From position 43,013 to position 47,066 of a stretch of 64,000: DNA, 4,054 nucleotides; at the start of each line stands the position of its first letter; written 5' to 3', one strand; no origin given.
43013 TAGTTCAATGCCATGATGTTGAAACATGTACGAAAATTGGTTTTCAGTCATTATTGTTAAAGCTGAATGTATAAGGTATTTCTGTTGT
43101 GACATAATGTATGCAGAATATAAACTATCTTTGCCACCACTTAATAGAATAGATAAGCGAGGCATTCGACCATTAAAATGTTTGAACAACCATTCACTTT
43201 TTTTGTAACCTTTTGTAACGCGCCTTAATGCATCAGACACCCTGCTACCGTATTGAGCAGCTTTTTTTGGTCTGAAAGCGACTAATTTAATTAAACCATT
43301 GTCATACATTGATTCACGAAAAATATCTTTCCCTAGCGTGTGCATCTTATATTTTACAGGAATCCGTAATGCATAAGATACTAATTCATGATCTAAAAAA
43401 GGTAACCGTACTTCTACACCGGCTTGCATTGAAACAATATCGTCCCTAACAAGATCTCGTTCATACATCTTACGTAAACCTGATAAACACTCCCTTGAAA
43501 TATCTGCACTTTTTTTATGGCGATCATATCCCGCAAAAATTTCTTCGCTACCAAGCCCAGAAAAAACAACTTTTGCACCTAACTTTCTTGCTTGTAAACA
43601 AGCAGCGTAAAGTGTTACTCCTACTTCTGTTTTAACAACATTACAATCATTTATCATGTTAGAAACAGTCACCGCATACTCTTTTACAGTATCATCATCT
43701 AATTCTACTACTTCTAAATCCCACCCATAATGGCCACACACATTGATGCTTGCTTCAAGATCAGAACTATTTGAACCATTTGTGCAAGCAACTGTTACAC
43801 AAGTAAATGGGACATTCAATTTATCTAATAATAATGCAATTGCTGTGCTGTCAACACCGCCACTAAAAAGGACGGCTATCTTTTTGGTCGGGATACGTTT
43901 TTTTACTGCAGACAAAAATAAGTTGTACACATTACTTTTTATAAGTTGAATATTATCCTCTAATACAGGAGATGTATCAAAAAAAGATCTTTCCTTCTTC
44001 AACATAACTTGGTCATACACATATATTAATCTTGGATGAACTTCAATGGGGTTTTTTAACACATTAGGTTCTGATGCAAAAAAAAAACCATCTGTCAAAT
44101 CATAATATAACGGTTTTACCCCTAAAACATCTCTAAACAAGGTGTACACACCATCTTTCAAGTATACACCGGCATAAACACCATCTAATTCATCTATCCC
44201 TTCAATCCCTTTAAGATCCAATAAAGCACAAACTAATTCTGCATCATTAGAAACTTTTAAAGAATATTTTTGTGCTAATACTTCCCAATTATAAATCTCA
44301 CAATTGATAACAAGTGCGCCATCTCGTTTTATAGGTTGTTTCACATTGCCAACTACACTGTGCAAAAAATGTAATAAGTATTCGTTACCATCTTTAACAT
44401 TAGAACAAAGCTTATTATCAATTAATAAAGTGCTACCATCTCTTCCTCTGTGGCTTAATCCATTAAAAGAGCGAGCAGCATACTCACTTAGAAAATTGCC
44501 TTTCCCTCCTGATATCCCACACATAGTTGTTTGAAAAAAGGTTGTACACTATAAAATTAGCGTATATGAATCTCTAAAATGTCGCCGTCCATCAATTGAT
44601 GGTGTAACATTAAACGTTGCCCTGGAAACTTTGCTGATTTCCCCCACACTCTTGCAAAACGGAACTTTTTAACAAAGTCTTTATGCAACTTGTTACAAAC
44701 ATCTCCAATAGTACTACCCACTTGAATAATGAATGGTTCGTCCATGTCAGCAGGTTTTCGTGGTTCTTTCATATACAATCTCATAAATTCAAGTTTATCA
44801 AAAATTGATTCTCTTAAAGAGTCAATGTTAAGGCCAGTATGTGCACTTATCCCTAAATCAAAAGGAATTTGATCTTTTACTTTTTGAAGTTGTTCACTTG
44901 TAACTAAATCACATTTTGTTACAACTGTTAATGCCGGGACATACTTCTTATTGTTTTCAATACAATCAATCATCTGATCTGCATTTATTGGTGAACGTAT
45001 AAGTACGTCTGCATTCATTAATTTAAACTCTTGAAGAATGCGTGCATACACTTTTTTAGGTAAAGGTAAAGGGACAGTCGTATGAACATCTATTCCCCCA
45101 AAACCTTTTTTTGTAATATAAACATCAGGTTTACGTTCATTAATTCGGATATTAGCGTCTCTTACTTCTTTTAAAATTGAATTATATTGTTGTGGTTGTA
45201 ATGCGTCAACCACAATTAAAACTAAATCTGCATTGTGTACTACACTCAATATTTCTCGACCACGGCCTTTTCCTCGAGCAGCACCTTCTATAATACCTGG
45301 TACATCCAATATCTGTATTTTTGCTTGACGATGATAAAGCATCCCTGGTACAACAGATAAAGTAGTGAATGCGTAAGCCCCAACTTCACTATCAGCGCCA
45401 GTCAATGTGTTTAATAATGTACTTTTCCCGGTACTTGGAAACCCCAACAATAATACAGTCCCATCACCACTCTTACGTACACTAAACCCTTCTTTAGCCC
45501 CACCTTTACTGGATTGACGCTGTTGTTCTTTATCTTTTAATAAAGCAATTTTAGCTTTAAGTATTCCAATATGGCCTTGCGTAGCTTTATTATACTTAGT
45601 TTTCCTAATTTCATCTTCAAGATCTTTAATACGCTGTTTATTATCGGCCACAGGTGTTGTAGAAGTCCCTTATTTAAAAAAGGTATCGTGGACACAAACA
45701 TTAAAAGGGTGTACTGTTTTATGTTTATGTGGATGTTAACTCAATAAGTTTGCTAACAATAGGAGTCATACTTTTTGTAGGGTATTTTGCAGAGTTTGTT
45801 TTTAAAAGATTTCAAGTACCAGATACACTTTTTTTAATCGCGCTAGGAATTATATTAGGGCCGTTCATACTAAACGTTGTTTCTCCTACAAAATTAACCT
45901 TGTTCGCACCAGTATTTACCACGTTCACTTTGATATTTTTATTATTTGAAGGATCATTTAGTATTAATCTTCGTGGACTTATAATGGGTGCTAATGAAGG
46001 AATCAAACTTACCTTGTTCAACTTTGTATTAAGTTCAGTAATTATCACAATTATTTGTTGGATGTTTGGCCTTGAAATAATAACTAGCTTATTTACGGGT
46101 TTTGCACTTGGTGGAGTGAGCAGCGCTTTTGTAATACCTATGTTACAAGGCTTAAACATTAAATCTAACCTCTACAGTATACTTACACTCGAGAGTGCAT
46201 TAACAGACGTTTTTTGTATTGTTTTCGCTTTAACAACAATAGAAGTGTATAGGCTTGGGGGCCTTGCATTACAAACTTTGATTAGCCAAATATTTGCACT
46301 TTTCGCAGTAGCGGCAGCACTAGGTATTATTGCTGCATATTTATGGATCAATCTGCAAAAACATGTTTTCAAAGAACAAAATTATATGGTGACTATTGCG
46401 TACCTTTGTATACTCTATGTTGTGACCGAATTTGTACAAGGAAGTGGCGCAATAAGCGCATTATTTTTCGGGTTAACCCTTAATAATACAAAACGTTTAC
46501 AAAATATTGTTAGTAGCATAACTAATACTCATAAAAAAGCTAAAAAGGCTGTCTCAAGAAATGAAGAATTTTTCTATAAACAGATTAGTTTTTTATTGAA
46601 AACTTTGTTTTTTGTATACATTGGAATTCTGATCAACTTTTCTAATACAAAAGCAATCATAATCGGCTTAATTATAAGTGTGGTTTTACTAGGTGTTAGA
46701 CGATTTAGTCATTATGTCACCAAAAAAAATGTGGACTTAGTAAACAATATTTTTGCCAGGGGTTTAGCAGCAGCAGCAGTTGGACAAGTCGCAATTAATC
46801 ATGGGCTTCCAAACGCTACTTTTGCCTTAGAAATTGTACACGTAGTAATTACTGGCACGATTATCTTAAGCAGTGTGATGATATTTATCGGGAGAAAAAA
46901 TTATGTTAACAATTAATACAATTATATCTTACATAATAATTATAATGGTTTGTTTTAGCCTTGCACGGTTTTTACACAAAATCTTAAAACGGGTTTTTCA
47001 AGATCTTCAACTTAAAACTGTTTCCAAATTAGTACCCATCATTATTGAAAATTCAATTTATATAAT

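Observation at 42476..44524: Asparagine-synthetase-like amidotransferase fused to a Dph6-type diphthine-ammonia ligase domain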

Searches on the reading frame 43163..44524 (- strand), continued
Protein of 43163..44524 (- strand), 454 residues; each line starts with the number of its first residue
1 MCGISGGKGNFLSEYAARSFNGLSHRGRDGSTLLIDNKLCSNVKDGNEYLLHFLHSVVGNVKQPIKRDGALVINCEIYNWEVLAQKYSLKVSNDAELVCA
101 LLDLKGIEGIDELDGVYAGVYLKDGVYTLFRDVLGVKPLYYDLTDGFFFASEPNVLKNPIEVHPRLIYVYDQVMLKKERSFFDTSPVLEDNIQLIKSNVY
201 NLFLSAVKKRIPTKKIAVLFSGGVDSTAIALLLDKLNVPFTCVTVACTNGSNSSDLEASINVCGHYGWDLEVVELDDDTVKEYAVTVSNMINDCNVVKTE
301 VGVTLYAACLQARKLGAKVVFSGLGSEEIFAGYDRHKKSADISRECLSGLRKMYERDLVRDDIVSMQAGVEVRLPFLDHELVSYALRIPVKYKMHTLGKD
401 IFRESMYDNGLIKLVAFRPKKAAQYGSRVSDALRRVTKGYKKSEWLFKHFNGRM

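Call 69: find_related_loci(query=A2, collection=metagenome_contigs, flank=4000)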
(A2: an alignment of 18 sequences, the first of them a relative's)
Query A2 (281 aa) in metagenome_contigs; peptide patterns used: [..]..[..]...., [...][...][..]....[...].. (x = any residue, [..] = any of these).
600 stretches matched a pattern (row limit reached: there are more); 287 encode a relative of the query (tblastn E <= 1e-3); the best 80 are kept; 80 distinct loci.
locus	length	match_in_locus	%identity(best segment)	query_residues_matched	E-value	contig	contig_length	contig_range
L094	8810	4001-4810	54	11-280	8e-92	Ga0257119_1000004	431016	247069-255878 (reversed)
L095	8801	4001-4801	52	9-280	4e-91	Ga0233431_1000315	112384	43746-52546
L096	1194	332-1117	53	19-280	1e-98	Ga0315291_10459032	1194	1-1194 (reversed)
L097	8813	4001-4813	50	7-277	2e-89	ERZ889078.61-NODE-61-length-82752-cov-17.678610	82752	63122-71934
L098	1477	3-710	57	45-280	2e-93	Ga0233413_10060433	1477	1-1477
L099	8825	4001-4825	53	5-280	5e-87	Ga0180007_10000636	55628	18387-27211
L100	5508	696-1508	51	7-277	6e-86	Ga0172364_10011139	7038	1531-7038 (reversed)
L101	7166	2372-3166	51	11-277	2e-81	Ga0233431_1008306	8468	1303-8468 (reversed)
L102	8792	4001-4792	47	14-277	7e-81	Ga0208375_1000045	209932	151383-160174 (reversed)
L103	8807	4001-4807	49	11-277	2e-80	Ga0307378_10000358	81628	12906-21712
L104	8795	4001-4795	51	11-277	1e-79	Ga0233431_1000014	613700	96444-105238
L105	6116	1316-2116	51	17-278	9e-79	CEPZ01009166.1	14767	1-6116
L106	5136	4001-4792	47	14-277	1e-78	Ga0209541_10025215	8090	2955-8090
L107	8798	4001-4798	50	11-277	2e-78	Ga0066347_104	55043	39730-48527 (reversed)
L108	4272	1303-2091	48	12-277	2e-78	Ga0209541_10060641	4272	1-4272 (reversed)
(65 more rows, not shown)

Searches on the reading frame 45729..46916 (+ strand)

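Call 21: search_protein_families(library=pfam, proteins=[window:45729-46916:+], max_evalue=0.00001)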
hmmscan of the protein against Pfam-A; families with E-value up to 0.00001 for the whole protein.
window:45729-46916:+ (395 aa): 1 family
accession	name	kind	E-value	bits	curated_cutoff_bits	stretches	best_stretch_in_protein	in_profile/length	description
PF00999.27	Na_H_Exchanger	-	1.5e-35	123.2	26.2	1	13-385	2-369/375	Sodium/hydrogen exchanger, transmembrane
